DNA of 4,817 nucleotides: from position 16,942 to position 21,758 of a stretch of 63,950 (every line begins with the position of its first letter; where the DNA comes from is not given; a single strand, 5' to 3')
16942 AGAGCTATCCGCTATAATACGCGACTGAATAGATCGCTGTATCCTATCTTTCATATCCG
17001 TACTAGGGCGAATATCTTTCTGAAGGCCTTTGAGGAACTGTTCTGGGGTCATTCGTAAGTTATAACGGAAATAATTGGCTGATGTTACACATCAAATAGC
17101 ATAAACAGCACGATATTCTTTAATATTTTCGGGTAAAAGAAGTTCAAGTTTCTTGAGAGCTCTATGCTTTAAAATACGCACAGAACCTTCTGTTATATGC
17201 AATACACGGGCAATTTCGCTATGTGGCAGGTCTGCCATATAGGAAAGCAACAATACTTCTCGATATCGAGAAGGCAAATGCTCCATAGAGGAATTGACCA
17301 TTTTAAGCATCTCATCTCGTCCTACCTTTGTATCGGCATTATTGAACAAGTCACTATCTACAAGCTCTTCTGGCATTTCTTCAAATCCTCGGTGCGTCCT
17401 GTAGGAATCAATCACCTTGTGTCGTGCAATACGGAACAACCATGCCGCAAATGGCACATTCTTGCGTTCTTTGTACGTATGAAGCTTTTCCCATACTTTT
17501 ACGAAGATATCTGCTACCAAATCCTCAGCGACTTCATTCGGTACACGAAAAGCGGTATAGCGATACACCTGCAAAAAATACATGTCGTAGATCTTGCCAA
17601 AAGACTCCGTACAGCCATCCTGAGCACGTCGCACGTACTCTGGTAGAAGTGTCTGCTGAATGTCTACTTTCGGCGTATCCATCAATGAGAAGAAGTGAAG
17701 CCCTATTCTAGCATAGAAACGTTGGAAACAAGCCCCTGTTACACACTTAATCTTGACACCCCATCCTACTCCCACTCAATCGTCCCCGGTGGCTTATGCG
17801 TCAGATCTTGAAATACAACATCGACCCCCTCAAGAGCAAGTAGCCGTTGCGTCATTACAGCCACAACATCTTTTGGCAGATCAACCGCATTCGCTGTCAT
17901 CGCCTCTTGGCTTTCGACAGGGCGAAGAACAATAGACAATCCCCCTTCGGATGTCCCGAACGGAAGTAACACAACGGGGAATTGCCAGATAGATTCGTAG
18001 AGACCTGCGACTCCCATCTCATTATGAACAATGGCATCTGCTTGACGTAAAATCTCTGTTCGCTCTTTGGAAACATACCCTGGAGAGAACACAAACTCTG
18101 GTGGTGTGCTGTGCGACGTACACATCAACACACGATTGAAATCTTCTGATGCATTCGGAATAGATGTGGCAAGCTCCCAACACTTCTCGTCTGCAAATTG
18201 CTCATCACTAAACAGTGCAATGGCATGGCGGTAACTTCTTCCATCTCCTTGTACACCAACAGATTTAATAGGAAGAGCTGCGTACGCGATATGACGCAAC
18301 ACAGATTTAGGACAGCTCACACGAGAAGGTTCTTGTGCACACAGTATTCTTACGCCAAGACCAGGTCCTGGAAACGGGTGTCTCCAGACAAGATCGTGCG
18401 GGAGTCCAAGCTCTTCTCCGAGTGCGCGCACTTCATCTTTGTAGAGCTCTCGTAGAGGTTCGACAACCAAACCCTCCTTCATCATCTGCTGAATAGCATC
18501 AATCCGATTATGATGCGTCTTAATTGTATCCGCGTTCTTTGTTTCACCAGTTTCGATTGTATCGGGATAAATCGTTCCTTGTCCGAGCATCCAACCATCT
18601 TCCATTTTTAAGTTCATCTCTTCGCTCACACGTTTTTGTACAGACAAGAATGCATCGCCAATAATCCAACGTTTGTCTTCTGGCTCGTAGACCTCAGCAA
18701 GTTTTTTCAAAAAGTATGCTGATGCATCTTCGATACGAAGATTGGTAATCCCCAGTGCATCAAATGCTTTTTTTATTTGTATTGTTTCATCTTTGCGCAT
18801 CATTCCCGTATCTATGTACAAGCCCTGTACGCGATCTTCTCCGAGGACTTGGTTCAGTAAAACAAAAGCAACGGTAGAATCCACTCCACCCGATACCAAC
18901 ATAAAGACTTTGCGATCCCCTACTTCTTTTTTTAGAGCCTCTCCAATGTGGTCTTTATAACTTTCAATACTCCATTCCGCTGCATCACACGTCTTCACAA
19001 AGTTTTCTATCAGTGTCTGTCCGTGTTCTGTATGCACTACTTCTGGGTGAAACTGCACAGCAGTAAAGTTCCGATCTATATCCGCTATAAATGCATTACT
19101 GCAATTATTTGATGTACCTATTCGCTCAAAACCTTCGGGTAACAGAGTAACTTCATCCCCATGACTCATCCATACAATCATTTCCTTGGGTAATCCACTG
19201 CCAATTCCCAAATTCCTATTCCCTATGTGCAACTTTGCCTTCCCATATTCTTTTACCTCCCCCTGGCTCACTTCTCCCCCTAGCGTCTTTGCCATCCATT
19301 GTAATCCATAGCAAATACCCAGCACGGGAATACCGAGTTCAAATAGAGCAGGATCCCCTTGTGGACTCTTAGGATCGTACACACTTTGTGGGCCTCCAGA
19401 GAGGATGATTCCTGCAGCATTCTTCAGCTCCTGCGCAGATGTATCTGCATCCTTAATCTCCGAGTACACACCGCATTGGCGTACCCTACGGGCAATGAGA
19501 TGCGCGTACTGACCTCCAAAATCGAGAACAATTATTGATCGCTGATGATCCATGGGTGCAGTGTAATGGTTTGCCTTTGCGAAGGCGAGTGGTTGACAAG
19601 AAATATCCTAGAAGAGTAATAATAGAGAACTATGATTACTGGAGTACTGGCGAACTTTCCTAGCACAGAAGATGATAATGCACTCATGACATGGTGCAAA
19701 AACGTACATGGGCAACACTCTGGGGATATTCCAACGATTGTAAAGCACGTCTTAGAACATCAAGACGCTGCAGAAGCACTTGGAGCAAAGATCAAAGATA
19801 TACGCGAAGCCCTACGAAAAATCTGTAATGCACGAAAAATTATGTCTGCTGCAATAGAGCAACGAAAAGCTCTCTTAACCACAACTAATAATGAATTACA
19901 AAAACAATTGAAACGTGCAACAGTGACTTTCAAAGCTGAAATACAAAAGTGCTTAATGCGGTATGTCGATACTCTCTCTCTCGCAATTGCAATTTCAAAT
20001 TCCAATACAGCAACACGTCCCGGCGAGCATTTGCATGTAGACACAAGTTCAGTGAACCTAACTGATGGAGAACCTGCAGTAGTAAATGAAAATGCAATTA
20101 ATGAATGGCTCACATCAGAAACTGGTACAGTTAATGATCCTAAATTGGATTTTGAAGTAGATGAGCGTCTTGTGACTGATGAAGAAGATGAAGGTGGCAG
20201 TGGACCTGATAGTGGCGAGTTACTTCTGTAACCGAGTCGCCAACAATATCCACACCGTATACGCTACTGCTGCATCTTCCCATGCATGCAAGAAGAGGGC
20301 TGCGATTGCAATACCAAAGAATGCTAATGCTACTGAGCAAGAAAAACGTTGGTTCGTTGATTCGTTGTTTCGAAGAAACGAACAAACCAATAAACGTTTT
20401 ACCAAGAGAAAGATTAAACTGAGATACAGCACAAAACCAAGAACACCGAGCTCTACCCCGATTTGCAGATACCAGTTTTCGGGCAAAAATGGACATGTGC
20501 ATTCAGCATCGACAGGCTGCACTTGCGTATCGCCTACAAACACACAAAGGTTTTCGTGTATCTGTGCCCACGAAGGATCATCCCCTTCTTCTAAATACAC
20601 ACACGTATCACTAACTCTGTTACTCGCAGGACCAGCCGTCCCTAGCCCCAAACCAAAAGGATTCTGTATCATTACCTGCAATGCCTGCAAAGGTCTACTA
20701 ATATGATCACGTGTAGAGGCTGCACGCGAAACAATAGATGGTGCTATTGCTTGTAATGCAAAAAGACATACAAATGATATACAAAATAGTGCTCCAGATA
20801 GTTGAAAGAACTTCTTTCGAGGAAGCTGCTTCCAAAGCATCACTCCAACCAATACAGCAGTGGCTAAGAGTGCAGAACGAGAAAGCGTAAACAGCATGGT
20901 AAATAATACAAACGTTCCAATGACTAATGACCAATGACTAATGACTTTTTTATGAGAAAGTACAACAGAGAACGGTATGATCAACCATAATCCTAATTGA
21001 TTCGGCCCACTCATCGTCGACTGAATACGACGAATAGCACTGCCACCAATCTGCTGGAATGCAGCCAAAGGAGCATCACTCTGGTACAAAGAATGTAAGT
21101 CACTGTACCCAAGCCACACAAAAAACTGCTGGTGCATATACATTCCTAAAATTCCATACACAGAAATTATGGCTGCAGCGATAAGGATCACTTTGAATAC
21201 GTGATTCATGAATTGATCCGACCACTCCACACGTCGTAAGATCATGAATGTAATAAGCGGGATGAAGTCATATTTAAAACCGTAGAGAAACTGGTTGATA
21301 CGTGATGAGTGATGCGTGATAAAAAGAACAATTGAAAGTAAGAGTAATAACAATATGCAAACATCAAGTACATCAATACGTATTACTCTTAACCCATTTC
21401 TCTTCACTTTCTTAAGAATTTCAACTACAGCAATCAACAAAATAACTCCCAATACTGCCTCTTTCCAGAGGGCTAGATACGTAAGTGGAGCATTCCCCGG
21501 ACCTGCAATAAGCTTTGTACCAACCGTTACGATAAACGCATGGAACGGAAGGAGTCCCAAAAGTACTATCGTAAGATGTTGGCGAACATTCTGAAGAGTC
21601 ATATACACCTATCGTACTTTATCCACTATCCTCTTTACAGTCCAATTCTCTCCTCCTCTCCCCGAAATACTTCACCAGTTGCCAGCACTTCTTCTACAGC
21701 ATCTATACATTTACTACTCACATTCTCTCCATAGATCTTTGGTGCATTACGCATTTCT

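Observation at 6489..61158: Blocks of 7-9-nt tandem repeats at gene junctions and in frame inside conserved genes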

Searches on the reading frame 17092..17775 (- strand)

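Call 35: search_protein_families(library=pfam, proteins=[window:17092-17775:-])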
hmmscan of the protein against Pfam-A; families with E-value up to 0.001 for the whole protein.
window:17092-17775:- (227 aa): 3 families
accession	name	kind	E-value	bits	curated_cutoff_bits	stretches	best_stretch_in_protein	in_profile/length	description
PF08281.18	Sigma70_r4_2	-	1.5e-16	60.2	25.7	1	163-210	7-54/54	Sigma-70, region 4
PF04542.20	Sigma70_r2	-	3.8e-14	52.7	24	1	63-129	2-69/71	Sigma-70 region 2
PF04545.22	Sigma70_r4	-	8.1e-13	48.1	24.1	1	164-210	2-48/50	Sigma-70, region 4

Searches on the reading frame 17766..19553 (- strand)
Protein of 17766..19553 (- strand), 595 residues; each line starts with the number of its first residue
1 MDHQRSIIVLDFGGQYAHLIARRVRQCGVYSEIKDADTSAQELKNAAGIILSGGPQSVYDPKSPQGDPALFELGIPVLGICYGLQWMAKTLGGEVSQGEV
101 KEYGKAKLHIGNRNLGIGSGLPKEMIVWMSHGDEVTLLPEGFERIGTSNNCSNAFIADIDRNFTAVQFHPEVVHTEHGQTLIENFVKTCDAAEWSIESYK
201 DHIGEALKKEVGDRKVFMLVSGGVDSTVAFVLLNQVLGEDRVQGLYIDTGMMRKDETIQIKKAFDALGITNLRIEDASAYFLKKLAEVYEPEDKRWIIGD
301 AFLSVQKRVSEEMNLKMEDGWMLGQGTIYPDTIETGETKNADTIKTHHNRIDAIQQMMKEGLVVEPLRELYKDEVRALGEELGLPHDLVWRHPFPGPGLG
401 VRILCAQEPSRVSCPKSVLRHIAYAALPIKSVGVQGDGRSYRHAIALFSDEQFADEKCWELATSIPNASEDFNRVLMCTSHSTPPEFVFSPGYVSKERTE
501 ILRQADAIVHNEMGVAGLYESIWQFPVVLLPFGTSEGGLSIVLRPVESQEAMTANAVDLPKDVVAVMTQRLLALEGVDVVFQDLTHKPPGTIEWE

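Call 35: search_protein_families(library=pfam, proteins=[window:17766-19553:-])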
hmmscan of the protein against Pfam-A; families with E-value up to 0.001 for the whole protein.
window:17766-19553:- (595 aa): 5 families
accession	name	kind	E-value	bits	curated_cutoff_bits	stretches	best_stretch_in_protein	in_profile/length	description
PF00117.34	GATase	-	8.6e-46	156.4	22.8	1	9-187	2-188/190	Glutamine amidotransferase class-I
PF00958.27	GMP_synt_C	-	1.8e-18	66.8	27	1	512-594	2-92/92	GMP synthase C terminal domain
PF02540.23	NAD_synthase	-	8.4e-10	38.6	21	1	197-277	3-84/242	NAD synthase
PF07722.19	Peptidase_C26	-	2e-05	24.9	20.5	1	71-105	102-135/219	Peptidase C26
PF06508.19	QueC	-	0.00037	20.5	22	0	216-274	2-57/210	Queuosine biosynthesis protein QueC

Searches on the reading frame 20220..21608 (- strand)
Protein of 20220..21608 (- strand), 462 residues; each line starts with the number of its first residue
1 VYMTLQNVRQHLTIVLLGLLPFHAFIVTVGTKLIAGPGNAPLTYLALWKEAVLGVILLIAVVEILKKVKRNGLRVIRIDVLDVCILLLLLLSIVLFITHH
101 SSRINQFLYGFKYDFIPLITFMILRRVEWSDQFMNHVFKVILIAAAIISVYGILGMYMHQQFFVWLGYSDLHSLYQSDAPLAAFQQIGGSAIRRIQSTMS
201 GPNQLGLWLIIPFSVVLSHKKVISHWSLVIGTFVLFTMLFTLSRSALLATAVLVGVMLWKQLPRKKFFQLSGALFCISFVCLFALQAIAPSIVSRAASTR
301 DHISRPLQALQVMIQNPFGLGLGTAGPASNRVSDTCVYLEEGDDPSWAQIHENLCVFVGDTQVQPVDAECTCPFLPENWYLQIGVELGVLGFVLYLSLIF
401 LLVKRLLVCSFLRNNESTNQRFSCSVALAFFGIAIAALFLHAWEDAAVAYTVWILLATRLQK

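Call 69: search_protein_families(library=pfam, proteins=[window:20220-21608:-], max_evalue=0.01)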
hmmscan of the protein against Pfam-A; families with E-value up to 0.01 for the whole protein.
window:20220-21608:- (462 aa): 1 family
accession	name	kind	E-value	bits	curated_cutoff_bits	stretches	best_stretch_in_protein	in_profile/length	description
PF04932.20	Wzy_C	-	2.1e-07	31.3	31.7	2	234-325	6-105/149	O-Antigen ligase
